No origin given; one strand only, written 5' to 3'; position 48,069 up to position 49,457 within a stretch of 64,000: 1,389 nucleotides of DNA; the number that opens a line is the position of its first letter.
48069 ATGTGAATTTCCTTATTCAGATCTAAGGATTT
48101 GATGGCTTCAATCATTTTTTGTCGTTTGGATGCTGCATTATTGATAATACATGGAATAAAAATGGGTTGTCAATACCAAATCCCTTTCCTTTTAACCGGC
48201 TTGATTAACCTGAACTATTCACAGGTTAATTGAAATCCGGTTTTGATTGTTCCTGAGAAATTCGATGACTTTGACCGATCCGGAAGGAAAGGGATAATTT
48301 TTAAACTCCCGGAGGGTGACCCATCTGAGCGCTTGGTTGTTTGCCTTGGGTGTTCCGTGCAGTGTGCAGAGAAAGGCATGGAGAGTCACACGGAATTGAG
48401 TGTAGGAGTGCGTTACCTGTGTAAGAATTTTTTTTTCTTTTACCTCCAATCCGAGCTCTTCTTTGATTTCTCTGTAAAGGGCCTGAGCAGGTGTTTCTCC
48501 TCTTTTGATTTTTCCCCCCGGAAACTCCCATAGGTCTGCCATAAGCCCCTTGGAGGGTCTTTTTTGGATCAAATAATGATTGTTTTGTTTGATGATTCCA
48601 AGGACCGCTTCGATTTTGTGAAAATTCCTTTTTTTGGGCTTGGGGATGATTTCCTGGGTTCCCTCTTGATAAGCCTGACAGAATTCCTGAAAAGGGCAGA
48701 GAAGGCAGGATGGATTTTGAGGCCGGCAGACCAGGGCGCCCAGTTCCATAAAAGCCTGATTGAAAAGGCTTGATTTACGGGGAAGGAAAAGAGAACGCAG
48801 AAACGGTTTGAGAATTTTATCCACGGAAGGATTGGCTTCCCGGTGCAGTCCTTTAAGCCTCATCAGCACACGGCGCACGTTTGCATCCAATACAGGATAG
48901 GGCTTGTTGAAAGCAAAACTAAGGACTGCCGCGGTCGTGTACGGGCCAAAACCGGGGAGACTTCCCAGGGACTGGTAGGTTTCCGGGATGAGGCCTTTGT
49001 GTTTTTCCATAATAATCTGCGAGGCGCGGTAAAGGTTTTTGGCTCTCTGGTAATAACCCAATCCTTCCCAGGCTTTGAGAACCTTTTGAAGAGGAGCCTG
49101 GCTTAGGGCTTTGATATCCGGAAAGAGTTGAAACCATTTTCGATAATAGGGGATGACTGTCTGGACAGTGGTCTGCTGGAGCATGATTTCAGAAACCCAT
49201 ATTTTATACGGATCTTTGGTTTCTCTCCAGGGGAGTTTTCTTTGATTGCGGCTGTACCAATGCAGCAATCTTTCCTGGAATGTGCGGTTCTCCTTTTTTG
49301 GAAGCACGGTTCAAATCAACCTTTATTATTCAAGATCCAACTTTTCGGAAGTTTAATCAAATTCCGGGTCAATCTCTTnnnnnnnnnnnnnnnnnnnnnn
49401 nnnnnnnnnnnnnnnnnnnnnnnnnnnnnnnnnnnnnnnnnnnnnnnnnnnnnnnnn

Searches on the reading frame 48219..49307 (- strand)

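Call 71: search_protein_families(library=pfam, proteins=[window:48219-49307:-])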
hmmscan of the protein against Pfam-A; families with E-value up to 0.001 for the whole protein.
window:48219-49307:- (362 aa): 4 families
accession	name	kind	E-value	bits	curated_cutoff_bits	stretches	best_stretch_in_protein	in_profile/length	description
PF14815.12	NUDIX_4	-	8.3e-30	103.3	35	1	235-349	2-112/113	NUDIX domain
PF00730.31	HhH-GPD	-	1.7e-22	80.2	26.2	1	38-163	1-99/108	HhH-GPD superfamily base excision DNA repair protein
PF00293.34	NUDIX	-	8.9e-20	71.5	21.1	1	234-348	5-131/134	NUDIX domain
PF22327.2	Nudt16-like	-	0.00048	20.5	27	1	262-313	37-92/161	U8 snoRNA-decapping enzyme-like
